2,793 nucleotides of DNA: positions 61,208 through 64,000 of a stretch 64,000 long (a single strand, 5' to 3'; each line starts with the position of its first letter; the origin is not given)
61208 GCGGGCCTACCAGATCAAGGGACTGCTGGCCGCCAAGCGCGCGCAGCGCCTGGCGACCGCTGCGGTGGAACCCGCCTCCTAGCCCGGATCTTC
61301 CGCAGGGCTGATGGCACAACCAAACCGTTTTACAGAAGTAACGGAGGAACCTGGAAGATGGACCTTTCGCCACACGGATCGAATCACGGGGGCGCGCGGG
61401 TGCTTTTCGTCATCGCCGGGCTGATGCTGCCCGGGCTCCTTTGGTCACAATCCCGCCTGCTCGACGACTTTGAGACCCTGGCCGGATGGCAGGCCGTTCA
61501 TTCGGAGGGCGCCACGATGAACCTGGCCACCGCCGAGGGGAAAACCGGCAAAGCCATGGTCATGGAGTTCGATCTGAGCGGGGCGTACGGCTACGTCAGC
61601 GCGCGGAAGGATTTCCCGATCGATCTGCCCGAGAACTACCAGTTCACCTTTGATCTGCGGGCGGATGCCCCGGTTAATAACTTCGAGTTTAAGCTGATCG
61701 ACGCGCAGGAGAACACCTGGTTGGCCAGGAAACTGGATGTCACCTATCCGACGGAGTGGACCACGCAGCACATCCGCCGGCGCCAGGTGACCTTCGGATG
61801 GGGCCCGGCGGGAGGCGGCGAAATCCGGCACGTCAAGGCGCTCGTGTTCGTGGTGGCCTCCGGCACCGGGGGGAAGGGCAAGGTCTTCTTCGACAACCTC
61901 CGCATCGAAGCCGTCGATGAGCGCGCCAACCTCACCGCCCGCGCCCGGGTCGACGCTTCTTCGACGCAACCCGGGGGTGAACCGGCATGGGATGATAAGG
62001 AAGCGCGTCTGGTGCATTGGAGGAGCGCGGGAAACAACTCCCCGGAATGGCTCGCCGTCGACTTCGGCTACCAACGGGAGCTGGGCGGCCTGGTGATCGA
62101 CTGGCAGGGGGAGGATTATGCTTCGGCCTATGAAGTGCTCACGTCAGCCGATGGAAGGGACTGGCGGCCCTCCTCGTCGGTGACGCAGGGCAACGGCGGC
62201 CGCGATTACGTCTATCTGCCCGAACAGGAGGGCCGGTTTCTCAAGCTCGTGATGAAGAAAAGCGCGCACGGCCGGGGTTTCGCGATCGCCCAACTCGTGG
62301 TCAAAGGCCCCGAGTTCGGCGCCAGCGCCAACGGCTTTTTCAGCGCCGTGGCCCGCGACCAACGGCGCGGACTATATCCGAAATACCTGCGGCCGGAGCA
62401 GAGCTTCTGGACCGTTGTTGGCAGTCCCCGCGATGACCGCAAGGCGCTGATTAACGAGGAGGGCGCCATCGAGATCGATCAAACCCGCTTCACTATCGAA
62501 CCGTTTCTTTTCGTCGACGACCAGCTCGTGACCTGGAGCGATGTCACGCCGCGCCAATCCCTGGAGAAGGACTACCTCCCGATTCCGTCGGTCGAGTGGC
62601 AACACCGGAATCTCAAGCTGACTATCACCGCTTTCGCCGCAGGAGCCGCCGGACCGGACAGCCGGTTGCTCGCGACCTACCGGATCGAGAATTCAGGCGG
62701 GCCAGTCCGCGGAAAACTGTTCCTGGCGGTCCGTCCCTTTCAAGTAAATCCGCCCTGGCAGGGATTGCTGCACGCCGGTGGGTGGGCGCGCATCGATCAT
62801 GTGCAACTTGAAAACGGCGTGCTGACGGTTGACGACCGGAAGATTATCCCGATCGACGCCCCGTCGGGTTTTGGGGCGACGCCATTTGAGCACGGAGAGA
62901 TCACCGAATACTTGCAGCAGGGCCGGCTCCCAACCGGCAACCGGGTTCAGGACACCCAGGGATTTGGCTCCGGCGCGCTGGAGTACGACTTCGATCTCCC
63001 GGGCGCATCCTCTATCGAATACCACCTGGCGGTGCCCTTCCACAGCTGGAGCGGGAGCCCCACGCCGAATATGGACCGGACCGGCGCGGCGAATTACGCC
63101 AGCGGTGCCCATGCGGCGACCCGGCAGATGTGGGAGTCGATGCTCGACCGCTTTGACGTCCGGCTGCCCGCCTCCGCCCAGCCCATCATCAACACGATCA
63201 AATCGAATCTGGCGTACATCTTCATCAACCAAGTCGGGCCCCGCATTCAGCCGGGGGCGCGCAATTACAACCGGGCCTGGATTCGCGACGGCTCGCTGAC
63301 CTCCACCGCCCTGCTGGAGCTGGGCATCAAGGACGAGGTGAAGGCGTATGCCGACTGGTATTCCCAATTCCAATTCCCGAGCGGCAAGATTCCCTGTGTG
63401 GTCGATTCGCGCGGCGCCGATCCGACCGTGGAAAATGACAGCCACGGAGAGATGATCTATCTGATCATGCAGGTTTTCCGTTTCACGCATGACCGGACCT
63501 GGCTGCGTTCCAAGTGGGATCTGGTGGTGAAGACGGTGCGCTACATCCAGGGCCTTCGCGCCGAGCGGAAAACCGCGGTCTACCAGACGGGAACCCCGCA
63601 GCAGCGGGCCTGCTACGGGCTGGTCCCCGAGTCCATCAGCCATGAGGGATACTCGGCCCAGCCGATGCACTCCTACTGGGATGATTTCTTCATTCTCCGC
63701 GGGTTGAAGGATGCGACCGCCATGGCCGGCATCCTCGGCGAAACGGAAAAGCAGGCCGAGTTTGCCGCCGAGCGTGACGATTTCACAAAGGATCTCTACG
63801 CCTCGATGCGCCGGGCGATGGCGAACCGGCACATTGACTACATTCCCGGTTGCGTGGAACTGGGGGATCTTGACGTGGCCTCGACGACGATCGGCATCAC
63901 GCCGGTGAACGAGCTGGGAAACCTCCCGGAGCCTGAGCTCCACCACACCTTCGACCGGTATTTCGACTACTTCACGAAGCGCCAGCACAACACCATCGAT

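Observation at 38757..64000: About 25 kb LacI-associated locus that reads as a complete beta-1,2-glucan (sophoro-oligosaccharide) utilisation pathway with an unusual transporter combination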

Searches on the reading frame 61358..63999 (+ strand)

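Call 9: search_protein_families(library=pfam, proteins=[window:61358-63999:+], max_evalue=0.1)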
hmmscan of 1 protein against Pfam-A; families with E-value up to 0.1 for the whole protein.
window:61358-63999:+ (880 aa): 4 families
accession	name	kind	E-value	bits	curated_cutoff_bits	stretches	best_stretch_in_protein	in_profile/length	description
PF00754.31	F5_F8_type_C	-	7e-14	52.5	28.2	1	200-309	4-122/127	F5/8 type C domain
PF22633.2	F5_F8_type_C_2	-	1.9e-09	38.4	27.8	1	220-297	11-91/91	NedA-like, galactose-binding domain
PF00723.27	Glyco_hydro_15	-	0.0055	16.1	22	1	636-670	36-70/427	Glycosyl hydrolases family 15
PF17389.8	Bac_rhamnosid6H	-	0.0057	16.4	24.5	1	650-811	54-207/339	Bacterial alpha-L-rhamnosidase 6 hairpin glycosidase domain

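Call 16: search_solved_structures(query=window:61358-63999:+, max_evalue=1, show_alignments=1)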
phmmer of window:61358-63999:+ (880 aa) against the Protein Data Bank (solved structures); distinct sequences matched with E-value up to 1: 15.
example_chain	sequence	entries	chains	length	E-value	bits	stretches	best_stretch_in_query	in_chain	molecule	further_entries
2rva_A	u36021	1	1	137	1.6e-06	29.8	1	206-314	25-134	Glucanase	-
4zz5_A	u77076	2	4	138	1.6e-06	29.8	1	206-314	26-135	Glucanase/chitosanase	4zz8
4zy9_A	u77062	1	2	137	2.4e-05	25.9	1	191-298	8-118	Glucanase/chitosanase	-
2rv9_A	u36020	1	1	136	3.1e-05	25.5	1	191-297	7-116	Glucanase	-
4zxe_A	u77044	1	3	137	3.2e-05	25.5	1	191-297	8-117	Glucanase/Chitosanase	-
2l9l_A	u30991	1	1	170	0.00016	23.1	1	213-279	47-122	Lactadherin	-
1v0a_A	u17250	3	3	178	0.0004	21.8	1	33-183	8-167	ENDOGLUCANASE H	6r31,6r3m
2lro_A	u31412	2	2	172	0.00049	21.6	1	33-182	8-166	Endoglucanase H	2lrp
5y4m_A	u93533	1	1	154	0.005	18.2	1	213-272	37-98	human CASPR2 Disc domain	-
3bn6_A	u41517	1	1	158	0.02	16.2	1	213-270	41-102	Lactadherin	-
2pqs_A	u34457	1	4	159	0.02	16.2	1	213-270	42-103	Lactadherin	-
4pt6_A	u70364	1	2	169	0.036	15.4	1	194-270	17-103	Coagulation factor VIII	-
8jsi_A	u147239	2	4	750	0.8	10.9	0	80-129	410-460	Argonaute family protein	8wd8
9d5d_M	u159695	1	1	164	0.83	10.9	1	209-270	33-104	Factor VIIIa light chain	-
1czs_A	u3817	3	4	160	0.83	10.9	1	215-272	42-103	PROTEIN (COAGULATION FACTOR V)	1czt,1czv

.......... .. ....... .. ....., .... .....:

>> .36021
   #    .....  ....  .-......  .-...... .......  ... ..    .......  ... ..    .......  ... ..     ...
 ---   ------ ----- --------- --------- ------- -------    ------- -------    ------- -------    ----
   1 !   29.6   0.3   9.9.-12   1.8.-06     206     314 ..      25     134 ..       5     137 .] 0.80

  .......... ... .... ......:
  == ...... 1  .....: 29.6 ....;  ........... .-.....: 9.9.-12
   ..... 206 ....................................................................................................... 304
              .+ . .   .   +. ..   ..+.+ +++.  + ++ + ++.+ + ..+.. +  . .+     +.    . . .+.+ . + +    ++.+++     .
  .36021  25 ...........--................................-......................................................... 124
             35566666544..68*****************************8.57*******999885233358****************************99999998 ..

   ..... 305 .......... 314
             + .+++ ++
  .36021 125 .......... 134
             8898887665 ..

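Call 41: find_homologous_proteins(query=window:61358-63999:+, max_evalue=0.00001)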
Query window:61358-63999:+ (880 aa): 2146 proteins with E <= 0.00001 among 8000 candidates; the best 120 are listed.
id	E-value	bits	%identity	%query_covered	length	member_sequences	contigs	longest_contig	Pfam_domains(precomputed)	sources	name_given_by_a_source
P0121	0.0e+0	2059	100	100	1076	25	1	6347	PF00754.32,PF22633.4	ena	-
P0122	0.0e+0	1803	87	100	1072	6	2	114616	PF00754.32,PF22633.4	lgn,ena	-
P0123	0.0e+0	1801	87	100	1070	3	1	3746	PF00754.32,PF22633.4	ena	-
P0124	0.0e+0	1757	86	98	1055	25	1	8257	PF00754.32,PF22633.4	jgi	jgi:hypothetical protein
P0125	0.0e+0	1739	85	97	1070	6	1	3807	PF00754.32,PF22633.4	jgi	jgi:hypothetical protein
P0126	0.0e+0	1681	82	97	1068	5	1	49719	PF00754.32,PF22633.4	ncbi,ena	-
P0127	0.0e+0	1672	81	99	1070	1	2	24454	PF00754.32,PF22633.4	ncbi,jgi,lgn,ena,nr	ncbi:MAG TPA: discoidin domain-containing protein [Opitutaceae bacterium]|nr:discoidin domain-contai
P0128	0.0e+0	1569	77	97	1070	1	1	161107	PF00754.32,PF22633.4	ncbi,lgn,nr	ncbi:MAG: discoidin domain-containing protein [Opitutaceae bacterium]|nr:discoidin domain-containing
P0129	0.0e+0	1488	76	94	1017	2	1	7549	PF00754.32,PF17389.9,PF22633.4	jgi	-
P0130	0.0e+0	1373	68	97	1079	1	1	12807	PF00754.32,PF22633.4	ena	-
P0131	0.0e+0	1371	67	99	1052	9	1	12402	PF00754.32,PF22633.4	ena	-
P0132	0.0e+0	1371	65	100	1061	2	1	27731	PF00754.32,PF22633.4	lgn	-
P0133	0.0e+0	1339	64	99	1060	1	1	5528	PF00754.32,PF22633.4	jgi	jgi:hypothetical protein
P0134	0.0e+0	1318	66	98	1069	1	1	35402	PF00754.32,PF22633.4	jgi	jgi:hypothetical protein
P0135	0.0e+0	1314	63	98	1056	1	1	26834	PF00754.32,PF22633.4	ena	-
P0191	0.0e+0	1167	59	96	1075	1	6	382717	PF00754.32,PF22633.4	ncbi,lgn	-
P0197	0.0e+0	1159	60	95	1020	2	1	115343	PF00754.32,PF22633.4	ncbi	ncbi:MAG: discoidin domain-containing protein [Bacteroidota bacterium]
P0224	0.0e+0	1092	54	98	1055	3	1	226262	PF00754.32,PF22633.4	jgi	jgi:hypothetical protein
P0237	0.0e+0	1069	54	98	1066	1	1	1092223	PF00754.32,PF17389.9,PF22633.4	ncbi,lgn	ncbi:MAG: discoidin domain-containing protein [Candidatus Zhuqueibacterota bacterium]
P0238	0.0e+0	1066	56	98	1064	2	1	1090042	PF00754.32,PF22633.4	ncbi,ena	-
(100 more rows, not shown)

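Call 45: search_protein_families(library=ncbifam, proteins=[P0121], max_evalue=0.00001)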
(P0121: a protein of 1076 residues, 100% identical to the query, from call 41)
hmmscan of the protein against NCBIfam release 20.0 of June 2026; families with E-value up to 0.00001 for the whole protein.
P0121 (1076 aa): 1 family
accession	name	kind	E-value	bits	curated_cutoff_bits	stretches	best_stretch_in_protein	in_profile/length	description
TIGR01577.1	oligosac_amyl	hypoth_equivalog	3.6e-07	29.2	820.7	1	636-732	291-391/616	oligosaccharide amylase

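Call 59: predict_structure(alignment_id=A2)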
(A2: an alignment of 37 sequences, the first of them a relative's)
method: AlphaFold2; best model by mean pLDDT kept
length: 1076 residues; sequences in the alignment: 37
mean_pLDDT: 86.6   pTM: 0.84
mean pLDDT of the five models: 86.6, 85.3, 83.7, 82.7, 81.8
residues with pLDDT >= 90: 622; 70-90: 316; 50-70: 101; < 50: 37
segments of 3 or more residues with pLDDT < 50: 1-11, 24-29, 761-767, 939-942, 1073-1076
pLDDT, mean of each block of 10 residues (from residue 1): 39 57 49 87 89 91 92 77 93 90 85 89 81 90 77 79 85 91 79 83 88 89 82 90 92 92 90 89 89 93 88 92 87 92 80 83 88 84 96 93 91 96 95 92 96 97 60 76 95 95 96 93 92 92 95 96 90 96 96 88 93 88 67 57 86 90 91 89 72 91 97 98 98 95 93 85 49 92 98 98 98 96 95 86 90 93 94 87 74 93 92 72 61 58 69 94 93 93 94 96 74 87 94 92 92 90 95 51
secondary structure, 60 per line:
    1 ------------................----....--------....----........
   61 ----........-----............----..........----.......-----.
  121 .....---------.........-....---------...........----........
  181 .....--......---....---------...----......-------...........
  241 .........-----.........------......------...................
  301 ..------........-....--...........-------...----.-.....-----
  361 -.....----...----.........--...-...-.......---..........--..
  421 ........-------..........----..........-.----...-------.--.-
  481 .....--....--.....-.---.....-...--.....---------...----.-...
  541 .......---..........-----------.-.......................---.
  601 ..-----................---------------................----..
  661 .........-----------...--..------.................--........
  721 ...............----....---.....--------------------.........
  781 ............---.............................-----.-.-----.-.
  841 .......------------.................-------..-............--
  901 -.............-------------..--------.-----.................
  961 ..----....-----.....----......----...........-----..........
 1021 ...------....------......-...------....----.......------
elements in order (helices of 4 or more, strands of 3 or more residues): H13-28 E33-36 E45-48 E53-60 E65-72 E78-89 E94-103 E108-114 E120-125 E135-140 E145-148 E158-168 E173-185 H188-193 E197-200 E210-212 E217-222 E230-249 E255-263 E270-275 E282-302 E309-316 H318-321 H324-334 E351-355 E362-366 E371-373 E378-386 E389-391 E397-403 E407-416 E419-428 E436-445 E450-459 E481-485 E488-491 E494-498 E504-508 H515-519 E529-531 E538-547 E551-560 H574-596 E600-602 H608-623 E639-641 H642-654 H659-669 E681-683 H694-710 H713-735 H740-743 H747-751 H773-792 H796-824 H840-847 H860-876 H887-898 H902-914 H944-958 E959-962 E967-970 H976-980 E985-990 E995-1005 E1011-1023 E1030-1033 E1040-1045 E1047-1049 E1056-1059 E1064-1070
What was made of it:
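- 61358..64000 (+): Exported discoidin (F5/8 type C) plus six-hairpin protein, cut by the window end (880 of 1076 aa). An uncharacterised putative glycosidase. AF2 model of full-length P0121: pLDDT 86.6, with a CBM-like domain, an F5/8C domain, a beta-sandwich, an (alpha/alpha)6 barrel and a C-terminal beta-sandwich (call 59).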

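Call 62: fold_search(model_id=the predicted structure, library=pdb)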
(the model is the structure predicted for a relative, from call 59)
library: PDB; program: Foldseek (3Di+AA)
matches with E <= 10: 1246; with E <= 0.001: 267
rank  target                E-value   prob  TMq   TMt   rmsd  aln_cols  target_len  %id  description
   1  9ju0_AAA              2.5e-18  1.00  0.41  0.48  17.9      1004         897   11  C-terminally truncated dextran dextrinase bound with acarbose (released 2025-09-03)
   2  9ju0_CCC              4.2e-18  1.00  0.40  0.48  18.0      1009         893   11  C-terminally truncated dextran dextrinase bound with acarbose (released 2025-09-03)
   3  9ju0_BBB              6.6e-18  1.00  0.41  0.49  17.8       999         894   11  C-terminally truncated dextran dextrinase bound with acarbose (released 2025-09-03)
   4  8ho9_A                8.5e-14  1.00  0.42  0.54   8.5       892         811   10  The cryo-EM structure of cellobiose phosphorylase from Clostridium thermocellum (cysteine-to-serine varient) (released 2023-12-13)
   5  8hob_A                8.9e-14  1.00  0.43  0.55   8.2       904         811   10  The cryo-EM structure of cellobiose phosphorylase from Clostridium thermocellum ( variant) (released 2024-03-20)
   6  8ho7_A                1.8e-13  1.00  0.42  0.54   8.3       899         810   10  The cryo-EM structure of cellobiose phosphorylase from Clostridium thermocellum (released 2023-12-13)
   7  8rf0_A                2.1e-13  1.00  0.42  0.18  21.0      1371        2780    9  WT-CGS sample in nanodisc (released 2024-03-20)
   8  8ho8_A                2.6e-13  1.00  0.42  0.54   8.3       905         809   10  The cryo-EM structure of cellobiose phosphorylase from Clostridium thermocellum in complex with cellobiose (released 2023-12-13)
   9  1v7v                  2.8e-13  1.00  0.43  0.57   8.0       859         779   11  Crystal structure of Vibrio proteolyticus chitobiose phosphorylase (released 2004-06-22)
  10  3qde_A                3.9e-13  1.00  0.42  0.53   8.9       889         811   11  The structure of Cellobiose phosphorylase from Clostridium thermocellum in complex with phosphate (released 2011-11-09)
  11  5bvu                  4.3e-13  1.00  0.35  0.46   9.5       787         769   11  Crystal structure of Thermoanaerobacterium xylolyticum GH116 beta-glucosidase (released 2016-05-18)
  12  7dkw_A                5.9e-13  1.00  0.36  0.48   9.2       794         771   11  Crystal structure of TxGH116 E441G nucleophile mutant from Thermoanaerobacterium xylanolyticum with autocondensation p (released 2021-06-23)
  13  7w2s                  7.5e-13  1.00  0.35  0.46   9.7       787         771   11  Crystal structure of TxGH116 E730A mutant from Thermoanaerobacterium xylanolyticum with glucose (released 2022-04-06)
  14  8bou_B                1.0e-12  1.00  0.41  0.53   7.6       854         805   10  Crystal structure of Blautia producta GH94 (released 2023-11-29)
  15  5ost                  1.0e-12  1.00  0.36  0.47   9.0       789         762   10  Beta-glucosidase from Thermoanaerobacterium xylolyticum GH116 in complex with Gluco-1H-imidazole (released 2018-04-11)
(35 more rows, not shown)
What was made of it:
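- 61358..64000 (+): Foldseek hits are dextran dextrinase, GH94, GH116, GH65 and GH15 at about 10% identity (call 62).
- On GH15 / GH65 / GH94 / GH116-like six-hairpin glycosidases (for the discoidin protein): Fold similarity alone is present (call 62).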

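Call 63: find_encoding_contigs(protein=P0197, flank=10000, max_places=1)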
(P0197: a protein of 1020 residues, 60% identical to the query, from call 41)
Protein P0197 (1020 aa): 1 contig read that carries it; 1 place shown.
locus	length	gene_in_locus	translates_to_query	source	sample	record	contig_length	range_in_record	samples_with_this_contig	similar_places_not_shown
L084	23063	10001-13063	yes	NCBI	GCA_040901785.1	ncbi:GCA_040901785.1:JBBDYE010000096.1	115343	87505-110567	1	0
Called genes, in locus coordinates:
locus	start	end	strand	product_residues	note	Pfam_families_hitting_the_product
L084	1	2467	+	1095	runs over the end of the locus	-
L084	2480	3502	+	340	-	PF19572:PorV (weak)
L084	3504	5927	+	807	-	PF06165:GH94_b-supersand, PF17167:Glyco_hydro_94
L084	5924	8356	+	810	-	PF21582:CBM30 (weak), PF10091:Glycoamylase, PF18962:Por_Secre_tail (weak)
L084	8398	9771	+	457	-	PF10091:Glycoamylase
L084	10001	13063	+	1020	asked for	PF00754:F5_F8_type_C, PF22633:F5_F8_type_C_2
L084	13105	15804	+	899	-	PF22666:Glyco_hydro_2_N2 (faint), PF00703:Glyco_hydro_2, PF02836:Glyco_hydro_2_C (weak)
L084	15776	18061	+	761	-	PF00933:Glyco_hydro_3, PF01915:Glyco_hydro_3_C, PF14310:Fn3-like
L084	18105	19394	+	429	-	PF01547:SBP_bac_1, PF13416:SBP_bac_8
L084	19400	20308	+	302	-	PF00528:BPD_transp_1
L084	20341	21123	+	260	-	PF00528:BPD_transp_1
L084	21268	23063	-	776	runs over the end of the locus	PF00912:Transgly, PF00905:Transpeptidase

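Call 64: find_encoding_contigs(protein=P0237, flank=10000, max_places=1)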
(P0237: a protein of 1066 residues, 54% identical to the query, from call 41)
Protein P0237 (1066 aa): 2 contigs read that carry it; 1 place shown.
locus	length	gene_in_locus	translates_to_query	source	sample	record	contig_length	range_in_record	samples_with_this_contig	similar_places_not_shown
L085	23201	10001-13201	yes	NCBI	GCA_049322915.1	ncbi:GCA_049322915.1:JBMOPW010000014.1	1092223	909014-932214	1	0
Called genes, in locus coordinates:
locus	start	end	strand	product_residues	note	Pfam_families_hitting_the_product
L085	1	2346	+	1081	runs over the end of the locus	-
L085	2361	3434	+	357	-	-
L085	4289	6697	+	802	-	PF06165:GH94_b-supersand, PF17167:Glyco_hydro_94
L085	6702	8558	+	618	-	PF10091:Glycoamylase, PF18962:Por_Secre_tail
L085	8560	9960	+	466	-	PF10091:Glycoamylase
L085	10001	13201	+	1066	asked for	PF00754:F5_F8_type_C, PF22633:F5_F8_type_C_2, PF17389:Bac_rhamnosid6H (weak)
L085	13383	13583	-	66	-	PF00313:CSD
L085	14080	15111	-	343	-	PF02504:FA_synthesis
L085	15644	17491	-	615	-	PF06745:ATPase, PF25199:nSTAND_NTPase5 (faint)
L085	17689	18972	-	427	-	PF24391:HD-CE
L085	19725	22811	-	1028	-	PF22907:Ams1-like_1st, PF01074:Glyco_hydro_38N, PF09261:Alpha-mann_mid, PF07748:Glyco_hydro_38C, PF17677:Glyco_hydro38C2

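Call 65: find_encoding_contigs(protein=P0224, flank=10000, max_places=1)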
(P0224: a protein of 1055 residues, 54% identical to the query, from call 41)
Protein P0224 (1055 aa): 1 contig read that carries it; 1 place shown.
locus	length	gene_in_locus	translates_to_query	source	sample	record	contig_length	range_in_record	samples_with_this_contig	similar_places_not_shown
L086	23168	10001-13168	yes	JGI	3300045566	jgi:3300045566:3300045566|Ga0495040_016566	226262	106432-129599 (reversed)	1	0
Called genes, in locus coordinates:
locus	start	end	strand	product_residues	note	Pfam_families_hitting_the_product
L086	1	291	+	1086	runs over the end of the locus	-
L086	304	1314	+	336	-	PF19572:PorV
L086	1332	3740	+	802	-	PF06165:GH94_b-supersand, PF17167:Glyco_hydro_94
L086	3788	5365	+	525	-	PF10091:Glycoamylase, PF18962:Por_Secre_tail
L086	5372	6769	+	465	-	PF10091:Glycoamylase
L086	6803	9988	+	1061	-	PF00754:F5_F8_type_C, PF22633:F5_F8_type_C_2, PF17389:Bac_rhamnosid6H (weak)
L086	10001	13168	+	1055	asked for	PF00754:F5_F8_type_C, PF22633:F5_F8_type_C_2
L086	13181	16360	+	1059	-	PF00754:F5_F8_type_C, PF22633:F5_F8_type_C_2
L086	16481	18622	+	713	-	PF01301:Glyco_hydro_35, PF02449:Glyco_hydro_42, PF22369:GLMA_2nd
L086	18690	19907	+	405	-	PF01547:SBP_bac_1, PF13416:SBP_bac_8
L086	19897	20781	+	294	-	PF00528:BPD_transp_1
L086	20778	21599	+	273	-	PF00528:BPD_transp_1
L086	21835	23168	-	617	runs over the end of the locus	PF00639:Rotamase (faint)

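Call 88: find_encoding_contigs(protein=P0238, flank=10000, max_places=1)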
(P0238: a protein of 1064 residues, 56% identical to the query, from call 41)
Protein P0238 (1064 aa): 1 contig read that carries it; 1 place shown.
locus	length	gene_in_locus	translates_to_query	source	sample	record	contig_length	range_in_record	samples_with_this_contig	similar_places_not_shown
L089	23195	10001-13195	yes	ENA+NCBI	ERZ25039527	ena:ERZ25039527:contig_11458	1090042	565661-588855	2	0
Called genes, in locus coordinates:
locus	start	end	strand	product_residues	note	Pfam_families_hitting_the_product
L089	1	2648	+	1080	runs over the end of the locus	-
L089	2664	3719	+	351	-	PF19572:PorV (faint)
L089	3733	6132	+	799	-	PF06165:GH94_b-supersand, PF17167:Glyco_hydro_94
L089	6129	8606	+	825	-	PF10091:Glycoamylase, PF18962:Por_Secre_tail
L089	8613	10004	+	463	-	PF10091:Glycoamylase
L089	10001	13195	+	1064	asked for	PF00754:F5_F8_type_C, PF22633:F5_F8_type_C_2 (weak)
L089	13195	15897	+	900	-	PF13364:BetaGal_ABD2 (weak), PF00703:Glyco_hydro_2, PF02836:Glyco_hydro_2_C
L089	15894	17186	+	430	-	PF01547:SBP_bac_1, PF13416:SBP_bac_8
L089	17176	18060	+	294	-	PF00528:BPD_transp_1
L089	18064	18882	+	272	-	PF00528:BPD_transp_1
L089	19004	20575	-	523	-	PF02366:PMT (weak), PF13231:PMT_2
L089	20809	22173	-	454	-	PF00291:PALP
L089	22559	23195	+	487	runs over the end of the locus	PF01841:Transglut_core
